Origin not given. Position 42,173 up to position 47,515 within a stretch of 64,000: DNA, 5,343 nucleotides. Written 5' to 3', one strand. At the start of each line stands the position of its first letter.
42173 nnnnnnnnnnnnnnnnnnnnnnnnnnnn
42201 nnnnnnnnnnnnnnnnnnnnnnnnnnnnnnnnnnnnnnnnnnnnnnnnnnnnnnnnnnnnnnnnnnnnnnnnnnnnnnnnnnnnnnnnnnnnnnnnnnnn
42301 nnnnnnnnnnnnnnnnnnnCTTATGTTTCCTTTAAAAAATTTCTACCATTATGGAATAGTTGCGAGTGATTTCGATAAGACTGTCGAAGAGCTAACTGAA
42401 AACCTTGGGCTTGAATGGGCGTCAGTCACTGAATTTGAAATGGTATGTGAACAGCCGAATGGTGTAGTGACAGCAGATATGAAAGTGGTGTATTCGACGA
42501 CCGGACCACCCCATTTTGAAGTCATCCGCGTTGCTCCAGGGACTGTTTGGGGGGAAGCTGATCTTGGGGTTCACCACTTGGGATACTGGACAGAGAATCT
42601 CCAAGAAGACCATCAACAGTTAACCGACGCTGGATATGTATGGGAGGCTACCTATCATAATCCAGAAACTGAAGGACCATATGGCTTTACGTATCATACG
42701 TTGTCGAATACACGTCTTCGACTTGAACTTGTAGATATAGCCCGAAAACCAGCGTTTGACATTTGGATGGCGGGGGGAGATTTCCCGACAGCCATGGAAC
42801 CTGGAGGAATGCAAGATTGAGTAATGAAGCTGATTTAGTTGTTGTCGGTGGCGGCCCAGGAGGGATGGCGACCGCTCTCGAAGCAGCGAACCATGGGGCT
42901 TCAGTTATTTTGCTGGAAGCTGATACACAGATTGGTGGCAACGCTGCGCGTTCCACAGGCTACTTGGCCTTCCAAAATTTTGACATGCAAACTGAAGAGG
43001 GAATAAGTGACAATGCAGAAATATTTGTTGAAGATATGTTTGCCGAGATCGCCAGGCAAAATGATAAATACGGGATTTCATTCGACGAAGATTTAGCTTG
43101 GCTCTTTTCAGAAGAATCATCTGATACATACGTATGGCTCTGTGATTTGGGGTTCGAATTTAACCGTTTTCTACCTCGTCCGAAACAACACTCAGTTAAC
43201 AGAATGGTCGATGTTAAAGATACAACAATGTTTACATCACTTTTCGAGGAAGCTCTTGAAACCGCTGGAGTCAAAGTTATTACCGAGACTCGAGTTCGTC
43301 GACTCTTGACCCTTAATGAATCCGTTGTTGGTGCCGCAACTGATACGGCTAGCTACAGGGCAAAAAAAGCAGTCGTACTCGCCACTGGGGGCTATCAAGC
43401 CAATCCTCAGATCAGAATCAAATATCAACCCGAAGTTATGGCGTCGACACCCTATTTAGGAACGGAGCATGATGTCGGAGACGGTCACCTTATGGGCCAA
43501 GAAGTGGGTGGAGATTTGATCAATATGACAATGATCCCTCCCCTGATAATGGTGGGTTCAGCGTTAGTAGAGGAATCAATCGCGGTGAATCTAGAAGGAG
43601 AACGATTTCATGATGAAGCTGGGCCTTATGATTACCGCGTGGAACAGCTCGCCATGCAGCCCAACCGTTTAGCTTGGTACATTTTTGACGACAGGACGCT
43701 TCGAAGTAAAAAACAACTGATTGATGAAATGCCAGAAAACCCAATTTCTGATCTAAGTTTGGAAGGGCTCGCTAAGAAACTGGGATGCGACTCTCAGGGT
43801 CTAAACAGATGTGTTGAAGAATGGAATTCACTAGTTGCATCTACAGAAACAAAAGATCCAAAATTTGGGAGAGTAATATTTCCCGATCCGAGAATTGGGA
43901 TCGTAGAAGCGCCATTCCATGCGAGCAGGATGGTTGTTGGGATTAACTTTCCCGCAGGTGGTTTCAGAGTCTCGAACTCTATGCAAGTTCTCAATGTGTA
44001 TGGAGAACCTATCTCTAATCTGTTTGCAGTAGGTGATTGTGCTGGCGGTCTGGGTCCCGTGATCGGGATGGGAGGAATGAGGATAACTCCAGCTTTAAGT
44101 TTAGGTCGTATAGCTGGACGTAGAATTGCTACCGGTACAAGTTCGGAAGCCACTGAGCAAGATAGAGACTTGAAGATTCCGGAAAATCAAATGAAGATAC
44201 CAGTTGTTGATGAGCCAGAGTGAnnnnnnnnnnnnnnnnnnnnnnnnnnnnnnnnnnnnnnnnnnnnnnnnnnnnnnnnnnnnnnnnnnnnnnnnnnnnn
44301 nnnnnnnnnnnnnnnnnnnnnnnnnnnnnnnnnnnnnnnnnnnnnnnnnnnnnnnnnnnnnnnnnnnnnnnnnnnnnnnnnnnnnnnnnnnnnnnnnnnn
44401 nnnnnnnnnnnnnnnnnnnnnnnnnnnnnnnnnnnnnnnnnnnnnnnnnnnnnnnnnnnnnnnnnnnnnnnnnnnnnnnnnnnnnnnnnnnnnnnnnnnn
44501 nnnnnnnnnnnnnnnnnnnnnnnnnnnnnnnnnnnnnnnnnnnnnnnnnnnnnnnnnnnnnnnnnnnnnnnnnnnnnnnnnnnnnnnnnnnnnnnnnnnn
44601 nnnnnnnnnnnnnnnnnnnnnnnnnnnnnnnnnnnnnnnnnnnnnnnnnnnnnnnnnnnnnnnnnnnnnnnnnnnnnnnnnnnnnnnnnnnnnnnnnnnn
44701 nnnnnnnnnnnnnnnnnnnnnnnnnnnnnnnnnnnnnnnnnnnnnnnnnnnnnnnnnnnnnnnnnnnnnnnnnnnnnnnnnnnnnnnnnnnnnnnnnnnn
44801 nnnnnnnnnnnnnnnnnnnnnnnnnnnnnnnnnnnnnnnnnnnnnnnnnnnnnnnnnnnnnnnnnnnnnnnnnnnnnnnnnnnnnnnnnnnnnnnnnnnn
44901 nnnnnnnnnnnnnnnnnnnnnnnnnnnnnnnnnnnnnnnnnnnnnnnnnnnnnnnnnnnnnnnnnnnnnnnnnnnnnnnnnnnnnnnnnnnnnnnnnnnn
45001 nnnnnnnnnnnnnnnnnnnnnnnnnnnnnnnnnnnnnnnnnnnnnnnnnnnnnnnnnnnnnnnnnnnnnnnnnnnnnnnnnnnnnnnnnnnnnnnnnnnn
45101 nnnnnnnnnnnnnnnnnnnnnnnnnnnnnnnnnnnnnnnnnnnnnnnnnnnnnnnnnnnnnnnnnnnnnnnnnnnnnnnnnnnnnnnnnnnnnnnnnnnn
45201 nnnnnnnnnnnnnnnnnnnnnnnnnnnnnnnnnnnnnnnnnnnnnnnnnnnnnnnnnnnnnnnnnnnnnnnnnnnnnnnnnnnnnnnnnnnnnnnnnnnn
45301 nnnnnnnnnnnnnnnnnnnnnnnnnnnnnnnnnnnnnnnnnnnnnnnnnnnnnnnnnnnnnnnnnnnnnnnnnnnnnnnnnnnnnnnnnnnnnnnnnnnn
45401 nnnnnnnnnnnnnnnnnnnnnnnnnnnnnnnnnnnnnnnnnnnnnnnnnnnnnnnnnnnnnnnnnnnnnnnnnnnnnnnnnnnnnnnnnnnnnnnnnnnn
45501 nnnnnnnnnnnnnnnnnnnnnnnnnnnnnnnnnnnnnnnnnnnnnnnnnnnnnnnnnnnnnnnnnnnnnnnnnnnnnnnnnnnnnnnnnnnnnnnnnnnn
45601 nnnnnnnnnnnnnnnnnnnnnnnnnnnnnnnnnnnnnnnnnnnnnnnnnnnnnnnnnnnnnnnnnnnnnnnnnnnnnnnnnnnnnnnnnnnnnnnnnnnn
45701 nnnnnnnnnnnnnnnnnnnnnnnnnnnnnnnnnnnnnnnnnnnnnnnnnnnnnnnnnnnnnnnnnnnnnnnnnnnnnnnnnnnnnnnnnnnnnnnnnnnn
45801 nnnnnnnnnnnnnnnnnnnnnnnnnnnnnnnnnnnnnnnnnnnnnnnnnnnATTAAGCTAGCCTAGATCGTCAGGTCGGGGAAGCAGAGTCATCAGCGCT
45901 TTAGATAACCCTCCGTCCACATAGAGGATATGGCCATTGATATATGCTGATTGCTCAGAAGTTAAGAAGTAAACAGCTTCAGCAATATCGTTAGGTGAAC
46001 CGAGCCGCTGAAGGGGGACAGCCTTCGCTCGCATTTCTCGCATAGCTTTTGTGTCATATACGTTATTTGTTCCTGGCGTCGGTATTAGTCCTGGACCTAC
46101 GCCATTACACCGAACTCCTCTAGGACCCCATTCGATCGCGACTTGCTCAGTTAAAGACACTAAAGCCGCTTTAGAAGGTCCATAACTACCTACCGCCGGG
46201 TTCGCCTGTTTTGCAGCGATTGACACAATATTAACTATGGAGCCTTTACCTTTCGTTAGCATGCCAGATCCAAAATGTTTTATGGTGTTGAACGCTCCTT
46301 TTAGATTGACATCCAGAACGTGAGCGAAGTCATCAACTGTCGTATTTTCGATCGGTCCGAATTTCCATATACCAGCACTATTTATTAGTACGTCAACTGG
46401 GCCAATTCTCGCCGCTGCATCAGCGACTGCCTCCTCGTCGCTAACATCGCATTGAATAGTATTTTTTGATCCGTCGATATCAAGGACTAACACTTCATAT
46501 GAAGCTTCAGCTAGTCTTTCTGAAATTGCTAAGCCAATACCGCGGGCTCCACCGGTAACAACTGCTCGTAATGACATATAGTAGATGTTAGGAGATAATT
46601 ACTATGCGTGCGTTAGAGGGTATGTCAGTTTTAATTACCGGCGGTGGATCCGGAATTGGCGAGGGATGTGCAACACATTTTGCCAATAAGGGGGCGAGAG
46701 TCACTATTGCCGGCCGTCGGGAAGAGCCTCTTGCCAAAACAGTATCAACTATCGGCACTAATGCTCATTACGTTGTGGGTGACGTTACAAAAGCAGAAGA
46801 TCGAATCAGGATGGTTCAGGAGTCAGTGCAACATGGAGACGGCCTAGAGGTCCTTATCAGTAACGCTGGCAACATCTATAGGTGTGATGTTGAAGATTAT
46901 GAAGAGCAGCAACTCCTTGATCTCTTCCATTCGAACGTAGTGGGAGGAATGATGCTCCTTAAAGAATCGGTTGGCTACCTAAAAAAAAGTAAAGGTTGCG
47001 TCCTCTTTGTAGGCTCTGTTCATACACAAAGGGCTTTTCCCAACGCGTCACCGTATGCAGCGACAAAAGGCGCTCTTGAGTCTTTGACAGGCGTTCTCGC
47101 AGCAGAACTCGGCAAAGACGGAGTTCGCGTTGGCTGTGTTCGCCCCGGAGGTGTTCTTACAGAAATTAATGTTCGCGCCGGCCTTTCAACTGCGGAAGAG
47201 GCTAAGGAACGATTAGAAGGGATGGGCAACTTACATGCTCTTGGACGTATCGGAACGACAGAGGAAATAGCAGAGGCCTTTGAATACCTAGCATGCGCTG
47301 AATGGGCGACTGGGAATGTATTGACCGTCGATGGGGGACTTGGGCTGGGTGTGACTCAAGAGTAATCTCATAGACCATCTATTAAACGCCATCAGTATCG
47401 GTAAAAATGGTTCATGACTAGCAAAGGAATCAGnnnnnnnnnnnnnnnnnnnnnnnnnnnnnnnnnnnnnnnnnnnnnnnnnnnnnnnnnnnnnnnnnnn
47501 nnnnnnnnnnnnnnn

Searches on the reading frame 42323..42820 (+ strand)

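Call 33: search_protein_families(library=pfam, proteins=[window:42323-42820:+], max_evalue=0.00001)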
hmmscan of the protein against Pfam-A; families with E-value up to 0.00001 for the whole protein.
window:42323-42820:+ (165 aa): 1 family
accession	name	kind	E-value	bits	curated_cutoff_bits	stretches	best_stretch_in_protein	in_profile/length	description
PF13669.12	Glyoxalase_4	-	7.3e-10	39.5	27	1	9-108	2-94/109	Glyoxalase/Bleomycin resistance protein/Dioxygenase superfamily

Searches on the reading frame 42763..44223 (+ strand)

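Call 33: search_protein_families(library=pfam, proteins=[window:42763-44223:+], max_evalue=0.00001)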
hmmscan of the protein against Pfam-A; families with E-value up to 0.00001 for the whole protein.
window:42763-44223:+ (486 aa): 9 families
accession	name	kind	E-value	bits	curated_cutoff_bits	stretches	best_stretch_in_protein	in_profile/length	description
PF00890.30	FAD_binding_2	-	1.7e-40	140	20.4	1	24-438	1-411/414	FAD binding domain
PF01266.30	DAO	-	2.9e-16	60.4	27.9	1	24-217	1-217/353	FAD dependent oxidoreductase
PF12831.13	FAD_oxidored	-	1.2e-15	58.2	27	1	24-195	1-128/416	FAD dependent oxidoreductase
PF07992.20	Pyr_redox_2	-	1.6e-12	47.9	26.1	1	24-78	2-57/291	Pyridine nucleotide-disulphide oxidoreductase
PF03486.20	HI0933_like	-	2.6e-11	43.9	50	1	24-95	2-76/244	HI0933-like protein Rossmann domain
PF13450.12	NAD_binding_8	-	8.3e-08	32.8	21.9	1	27-63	1-37/68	NAD(P)-binding Rossmann-like domain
PF01134.28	GIDA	-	3.4e-07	30.1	22.1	0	24-55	1-32/391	Glucose inhibited division protein A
PF01946.23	Thi4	-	6.4e-07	29.3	26.2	0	22-76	17-70/235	Thi4 family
PF13738.12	Pyr_redox_3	-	1.2e-06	28.4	30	0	23-62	165-204/305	Pyridine nucleotide-disulphide oxidoreductase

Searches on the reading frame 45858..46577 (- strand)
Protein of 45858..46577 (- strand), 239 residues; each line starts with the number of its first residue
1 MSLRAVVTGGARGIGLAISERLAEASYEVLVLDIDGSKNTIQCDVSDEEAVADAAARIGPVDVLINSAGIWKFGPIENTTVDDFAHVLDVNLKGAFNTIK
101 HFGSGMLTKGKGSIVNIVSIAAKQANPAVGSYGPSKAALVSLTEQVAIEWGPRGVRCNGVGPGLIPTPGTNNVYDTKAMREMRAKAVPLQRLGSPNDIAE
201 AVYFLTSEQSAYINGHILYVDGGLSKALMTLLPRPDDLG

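Call 33: search_protein_families(library=pfam, proteins=[window:45858-46577:-], max_evalue=0.00001)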
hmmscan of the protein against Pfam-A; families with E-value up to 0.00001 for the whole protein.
window:45858-46577:- (239 aa): 4 families
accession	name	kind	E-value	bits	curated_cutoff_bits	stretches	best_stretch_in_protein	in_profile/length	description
PF13561.12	adh_short_C2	-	8.8e-58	196.1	27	1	11-225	3-236/236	Enoyl-(Acyl carrier protein) reductase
PF00106.31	adh_short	-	1.8e-42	145.5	26.6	1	5-176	3-193/195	short chain dehydrogenase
PF08659.16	KR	-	1.2e-08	35.6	22.6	1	40-132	57-149/180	KR domain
PF01370.27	Epimerase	-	5.6e-07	29.7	20.9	1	6-86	2-89/240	NAD dependent epimerase/dehydratase family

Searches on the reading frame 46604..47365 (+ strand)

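Call 34: search_protein_families(library=pfam, proteins=[window:46604-47365:+], max_evalue=0.00001)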
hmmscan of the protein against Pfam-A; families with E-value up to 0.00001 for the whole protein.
window:46604-47365:+ (253 aa): 4 families
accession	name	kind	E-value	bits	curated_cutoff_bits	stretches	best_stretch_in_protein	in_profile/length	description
PF00106.31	adh_short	-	6.6e-43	146.9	26.6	1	9-190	3-188/195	short chain dehydrogenase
PF13561.12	adh_short_C2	-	2.2e-42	145.7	27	1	16-246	6-235/236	Enoyl-(Acyl carrier protein) reductase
PF08659.16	KR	-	1.2e-10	42.1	22.6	1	9-163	3-161/180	KR domain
PF23441.1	SDR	-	1.7e-09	37.9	27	1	116-246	127-255/258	SDR-like rossmann domain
